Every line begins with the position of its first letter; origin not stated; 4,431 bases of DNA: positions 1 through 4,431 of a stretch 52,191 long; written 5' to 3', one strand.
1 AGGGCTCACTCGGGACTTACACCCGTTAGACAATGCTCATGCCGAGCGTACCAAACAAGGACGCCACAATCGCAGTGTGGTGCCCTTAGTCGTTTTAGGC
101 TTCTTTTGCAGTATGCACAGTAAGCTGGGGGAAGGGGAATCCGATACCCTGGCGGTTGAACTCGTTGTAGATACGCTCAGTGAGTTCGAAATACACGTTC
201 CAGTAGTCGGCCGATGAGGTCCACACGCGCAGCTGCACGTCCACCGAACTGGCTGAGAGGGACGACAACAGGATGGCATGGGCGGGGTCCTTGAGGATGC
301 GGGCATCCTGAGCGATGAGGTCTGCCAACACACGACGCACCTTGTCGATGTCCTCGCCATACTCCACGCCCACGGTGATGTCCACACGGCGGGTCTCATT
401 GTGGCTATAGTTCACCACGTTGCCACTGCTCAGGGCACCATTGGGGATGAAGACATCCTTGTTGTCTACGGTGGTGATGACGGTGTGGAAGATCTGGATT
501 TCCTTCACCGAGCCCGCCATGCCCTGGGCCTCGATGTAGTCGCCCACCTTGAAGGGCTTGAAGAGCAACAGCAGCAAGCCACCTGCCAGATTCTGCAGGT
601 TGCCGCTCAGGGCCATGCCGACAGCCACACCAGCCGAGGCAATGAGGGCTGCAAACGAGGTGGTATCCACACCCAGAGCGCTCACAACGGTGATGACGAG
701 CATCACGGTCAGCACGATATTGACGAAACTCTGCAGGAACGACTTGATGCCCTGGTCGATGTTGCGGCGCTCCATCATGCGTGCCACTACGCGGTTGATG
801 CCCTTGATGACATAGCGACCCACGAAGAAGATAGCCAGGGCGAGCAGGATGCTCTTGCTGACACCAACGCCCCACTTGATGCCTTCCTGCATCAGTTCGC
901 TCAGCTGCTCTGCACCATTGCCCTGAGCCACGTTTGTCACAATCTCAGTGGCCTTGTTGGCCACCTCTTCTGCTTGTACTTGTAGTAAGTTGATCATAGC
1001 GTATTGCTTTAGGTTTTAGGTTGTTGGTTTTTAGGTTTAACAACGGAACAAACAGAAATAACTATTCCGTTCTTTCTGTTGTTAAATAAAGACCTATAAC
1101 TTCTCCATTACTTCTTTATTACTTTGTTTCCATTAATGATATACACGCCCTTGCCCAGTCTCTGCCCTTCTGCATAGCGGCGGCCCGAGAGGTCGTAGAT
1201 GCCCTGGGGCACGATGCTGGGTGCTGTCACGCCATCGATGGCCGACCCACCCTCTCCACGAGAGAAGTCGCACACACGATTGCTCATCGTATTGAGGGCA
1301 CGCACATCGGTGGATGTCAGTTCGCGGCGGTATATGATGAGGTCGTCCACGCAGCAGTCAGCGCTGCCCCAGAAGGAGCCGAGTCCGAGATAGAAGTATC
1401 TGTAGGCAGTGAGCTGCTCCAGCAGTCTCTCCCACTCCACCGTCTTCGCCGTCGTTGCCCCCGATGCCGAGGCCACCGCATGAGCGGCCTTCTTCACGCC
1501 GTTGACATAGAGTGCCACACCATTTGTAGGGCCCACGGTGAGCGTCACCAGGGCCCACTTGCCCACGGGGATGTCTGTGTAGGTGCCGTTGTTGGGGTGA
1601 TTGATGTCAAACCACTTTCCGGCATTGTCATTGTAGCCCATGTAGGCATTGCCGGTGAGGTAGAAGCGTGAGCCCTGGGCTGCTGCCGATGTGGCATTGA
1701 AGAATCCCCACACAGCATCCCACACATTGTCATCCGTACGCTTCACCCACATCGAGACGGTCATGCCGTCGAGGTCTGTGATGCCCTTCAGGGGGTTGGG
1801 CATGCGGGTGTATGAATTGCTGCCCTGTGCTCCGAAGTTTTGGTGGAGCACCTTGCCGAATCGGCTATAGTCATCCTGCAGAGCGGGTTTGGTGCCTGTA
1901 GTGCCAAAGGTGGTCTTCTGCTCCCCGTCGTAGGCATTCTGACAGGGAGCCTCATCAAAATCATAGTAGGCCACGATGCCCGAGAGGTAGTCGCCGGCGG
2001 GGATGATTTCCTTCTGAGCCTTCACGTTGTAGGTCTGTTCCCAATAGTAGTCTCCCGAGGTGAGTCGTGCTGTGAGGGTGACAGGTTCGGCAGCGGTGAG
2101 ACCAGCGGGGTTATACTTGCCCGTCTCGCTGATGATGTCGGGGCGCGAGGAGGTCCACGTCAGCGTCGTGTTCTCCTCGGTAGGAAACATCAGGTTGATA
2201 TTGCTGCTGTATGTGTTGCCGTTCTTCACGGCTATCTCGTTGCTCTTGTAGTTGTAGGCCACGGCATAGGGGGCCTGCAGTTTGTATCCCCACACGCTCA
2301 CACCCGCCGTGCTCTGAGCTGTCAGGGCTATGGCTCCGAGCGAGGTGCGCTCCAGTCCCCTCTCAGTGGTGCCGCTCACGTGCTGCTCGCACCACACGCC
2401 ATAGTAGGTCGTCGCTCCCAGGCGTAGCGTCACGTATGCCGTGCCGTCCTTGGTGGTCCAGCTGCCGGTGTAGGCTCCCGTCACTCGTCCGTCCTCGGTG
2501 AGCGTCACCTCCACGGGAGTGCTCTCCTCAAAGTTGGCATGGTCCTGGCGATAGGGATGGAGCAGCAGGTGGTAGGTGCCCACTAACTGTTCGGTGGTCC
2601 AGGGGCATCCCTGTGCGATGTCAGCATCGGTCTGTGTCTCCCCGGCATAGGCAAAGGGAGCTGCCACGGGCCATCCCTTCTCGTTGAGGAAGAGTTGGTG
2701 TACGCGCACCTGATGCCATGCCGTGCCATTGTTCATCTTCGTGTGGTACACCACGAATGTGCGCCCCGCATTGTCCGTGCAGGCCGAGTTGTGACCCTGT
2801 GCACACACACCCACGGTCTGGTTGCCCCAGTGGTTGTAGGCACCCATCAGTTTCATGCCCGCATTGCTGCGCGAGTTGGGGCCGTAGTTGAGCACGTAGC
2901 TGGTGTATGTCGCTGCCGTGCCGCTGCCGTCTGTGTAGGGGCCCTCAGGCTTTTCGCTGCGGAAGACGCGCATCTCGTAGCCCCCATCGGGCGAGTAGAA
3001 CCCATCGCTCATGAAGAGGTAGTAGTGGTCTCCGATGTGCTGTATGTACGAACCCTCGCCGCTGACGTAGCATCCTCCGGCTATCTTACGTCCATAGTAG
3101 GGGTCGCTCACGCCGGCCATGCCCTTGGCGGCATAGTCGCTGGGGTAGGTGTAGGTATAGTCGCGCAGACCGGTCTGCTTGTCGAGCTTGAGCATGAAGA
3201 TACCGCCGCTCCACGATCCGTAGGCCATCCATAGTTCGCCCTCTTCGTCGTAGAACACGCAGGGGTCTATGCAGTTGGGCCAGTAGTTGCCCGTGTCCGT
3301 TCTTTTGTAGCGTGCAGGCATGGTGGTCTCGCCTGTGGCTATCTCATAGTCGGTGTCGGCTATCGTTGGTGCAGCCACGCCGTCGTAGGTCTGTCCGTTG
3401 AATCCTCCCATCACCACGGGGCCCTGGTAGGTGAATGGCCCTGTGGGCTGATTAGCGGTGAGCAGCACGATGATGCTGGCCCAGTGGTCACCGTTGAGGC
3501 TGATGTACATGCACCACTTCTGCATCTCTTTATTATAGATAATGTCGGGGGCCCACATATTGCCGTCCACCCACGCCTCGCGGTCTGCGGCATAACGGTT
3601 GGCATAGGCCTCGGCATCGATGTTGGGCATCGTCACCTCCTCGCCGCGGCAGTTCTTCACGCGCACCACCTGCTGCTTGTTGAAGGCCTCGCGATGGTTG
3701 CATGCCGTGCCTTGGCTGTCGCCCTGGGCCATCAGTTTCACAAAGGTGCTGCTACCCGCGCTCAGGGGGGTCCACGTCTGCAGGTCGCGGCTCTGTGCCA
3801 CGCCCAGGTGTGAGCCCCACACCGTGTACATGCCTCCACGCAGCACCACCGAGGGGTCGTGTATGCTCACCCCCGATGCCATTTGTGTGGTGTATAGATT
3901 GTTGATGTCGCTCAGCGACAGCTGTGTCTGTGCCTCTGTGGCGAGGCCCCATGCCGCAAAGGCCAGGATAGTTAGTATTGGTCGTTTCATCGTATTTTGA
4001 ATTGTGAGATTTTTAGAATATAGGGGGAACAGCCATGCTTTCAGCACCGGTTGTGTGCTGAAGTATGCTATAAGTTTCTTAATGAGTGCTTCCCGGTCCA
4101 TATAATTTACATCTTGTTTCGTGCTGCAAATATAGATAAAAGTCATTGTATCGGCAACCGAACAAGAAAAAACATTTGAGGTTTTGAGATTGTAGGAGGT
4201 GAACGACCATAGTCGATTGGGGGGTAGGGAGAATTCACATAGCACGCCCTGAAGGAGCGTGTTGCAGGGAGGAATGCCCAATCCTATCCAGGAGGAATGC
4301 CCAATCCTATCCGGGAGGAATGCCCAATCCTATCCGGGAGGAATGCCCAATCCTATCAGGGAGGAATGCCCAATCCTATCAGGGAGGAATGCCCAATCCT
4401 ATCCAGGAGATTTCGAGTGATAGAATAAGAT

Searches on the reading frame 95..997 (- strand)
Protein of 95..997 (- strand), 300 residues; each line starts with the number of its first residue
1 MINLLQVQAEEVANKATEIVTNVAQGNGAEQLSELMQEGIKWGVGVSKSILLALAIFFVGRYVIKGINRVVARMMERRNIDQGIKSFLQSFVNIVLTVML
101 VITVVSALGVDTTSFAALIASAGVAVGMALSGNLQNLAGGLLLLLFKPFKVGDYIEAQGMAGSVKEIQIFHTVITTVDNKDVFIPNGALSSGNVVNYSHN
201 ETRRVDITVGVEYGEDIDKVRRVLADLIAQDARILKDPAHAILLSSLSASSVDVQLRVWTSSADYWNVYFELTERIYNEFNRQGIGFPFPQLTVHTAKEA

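Call 77: search_protein_families(library=pfam, alignment_id=A3, max_evalue=0.0001)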
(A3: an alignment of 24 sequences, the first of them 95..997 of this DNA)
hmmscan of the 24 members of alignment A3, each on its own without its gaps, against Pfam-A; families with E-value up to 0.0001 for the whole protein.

A. member 1, window:95-997:- (300 aa): 3 families
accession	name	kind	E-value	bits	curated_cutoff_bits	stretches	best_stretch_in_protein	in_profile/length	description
PF00924.24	MS_channel_2nd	-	6.3e-21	74.7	20.2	1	134-199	3-68/68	Mechanosensitive ion channel, beta-domain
PF21082.3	MS_channel_3rd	-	5.1e-17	62.5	21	1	205-287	1-88/88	Mechanosensitive ion channel MscS, C-terminal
PF05552.17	MS_channel_1st_1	-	9.1e-07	29.1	22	1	50-82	17-49/50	Mechanosensitive ion channel, conserved TM helix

B. families by the number of members that match (of 24 scanned): 43 families (the first 25 are shown)
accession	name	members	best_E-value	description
PF01012.27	ETF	2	7.8e-42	Electron transfer flavoprotein domain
PF06824.17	Glyco_hydro_125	1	2.4e-172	Metal-independent alpha-mannosidase (GH125)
PF07971.18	Glyco_hydro_92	1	8.4e-169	Glycosyl hydrolase family 92 catalytic domain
PF21348.3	RGL11_C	1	2e-138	Rhamnogalacturonan lyase family 11, C-terminal domain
PF04371.20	PAD_porph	1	3.8e-118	Porphyromonas-type peptidyl-arginine deiminase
PF00916.26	Sulfate_transp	1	7.4e-83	Sulfate permease family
PF12437.13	GSIII_N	1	3.3e-74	Glutamine synthetase type III N terminal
PF17678.7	Glyco_hydro_92N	1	1.5e-65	Glycosyl hydrolase family 92 N-terminal domain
PF00795.27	CN_hydrolase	1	3.7e-62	Carbon-nitrogen hydrolase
PF09640.15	DUF2027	1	4.5e-52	Domain of unknown function (DUF2027)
PF00854.27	PTR2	1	5.4e-44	POT family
PF18318.6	Gln-synt_C-ter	1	1.8e-37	Glutamine synthetase C-terminal domain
PF00892.27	EamA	1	1e-36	EamA-like transporter family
PF12186.13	AcylCoA_dehyd_C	1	4e-36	Acyl-CoA dehydrogenase C terminal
PF03372.29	Exo_endo_phos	1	1.3e-35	Endonuclease/Exonuclease/phosphatase family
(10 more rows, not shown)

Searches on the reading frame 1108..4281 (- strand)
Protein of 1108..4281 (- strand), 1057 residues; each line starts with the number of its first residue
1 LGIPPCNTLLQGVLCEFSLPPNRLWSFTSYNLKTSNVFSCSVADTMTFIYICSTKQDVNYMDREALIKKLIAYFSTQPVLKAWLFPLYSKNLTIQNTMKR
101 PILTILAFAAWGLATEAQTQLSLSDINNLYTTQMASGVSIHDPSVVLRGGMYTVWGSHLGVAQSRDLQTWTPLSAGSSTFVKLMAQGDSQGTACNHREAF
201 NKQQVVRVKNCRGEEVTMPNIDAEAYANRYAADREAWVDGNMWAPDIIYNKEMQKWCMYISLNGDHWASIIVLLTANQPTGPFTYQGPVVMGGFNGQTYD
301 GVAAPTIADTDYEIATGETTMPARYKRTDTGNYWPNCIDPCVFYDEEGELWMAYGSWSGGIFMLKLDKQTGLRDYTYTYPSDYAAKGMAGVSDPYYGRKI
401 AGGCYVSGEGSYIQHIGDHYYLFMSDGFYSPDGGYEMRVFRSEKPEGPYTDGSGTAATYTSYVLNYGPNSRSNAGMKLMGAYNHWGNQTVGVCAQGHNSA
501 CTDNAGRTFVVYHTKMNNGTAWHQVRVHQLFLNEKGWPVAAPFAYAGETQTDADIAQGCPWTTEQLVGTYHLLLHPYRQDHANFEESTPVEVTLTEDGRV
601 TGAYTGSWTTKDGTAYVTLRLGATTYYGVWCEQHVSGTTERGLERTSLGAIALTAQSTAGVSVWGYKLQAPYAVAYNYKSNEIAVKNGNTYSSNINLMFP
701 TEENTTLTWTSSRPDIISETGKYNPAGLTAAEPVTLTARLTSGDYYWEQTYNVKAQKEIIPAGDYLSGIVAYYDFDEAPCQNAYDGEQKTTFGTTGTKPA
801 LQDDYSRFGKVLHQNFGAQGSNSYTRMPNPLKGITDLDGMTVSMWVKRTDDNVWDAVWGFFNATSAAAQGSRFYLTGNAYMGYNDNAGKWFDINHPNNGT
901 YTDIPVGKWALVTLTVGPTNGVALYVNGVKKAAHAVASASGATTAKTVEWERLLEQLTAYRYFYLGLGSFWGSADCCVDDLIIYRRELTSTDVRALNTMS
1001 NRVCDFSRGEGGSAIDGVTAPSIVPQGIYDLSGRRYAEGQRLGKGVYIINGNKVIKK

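Call 9: search_protein_families(library=pfam, proteins=[window:1108-4281:-])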
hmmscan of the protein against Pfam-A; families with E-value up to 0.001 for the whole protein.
window:1108-4281:- (1057 aa): 4 families
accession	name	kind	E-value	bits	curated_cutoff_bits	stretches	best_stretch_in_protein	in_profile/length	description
PF04616.20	Glyco_hydro_43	-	2.3e-18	67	32.2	2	335-538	119-288/288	Glycosyl hydrolases family 43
PF16369.11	GH43_C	-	6.8e-18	65.5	23.4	1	542-665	1-100/100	C-terminal lipocalin-like domain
PF13385.13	Laminin_G_3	-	5.4e-11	43.3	27.6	1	820-993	2-150/151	Concanavalin A-like lectin/glucanases superfamily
PF20578.4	aBig_2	-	1.3e-07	31.8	27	1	691-754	21-85/89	Atrophied bacterial Ig domain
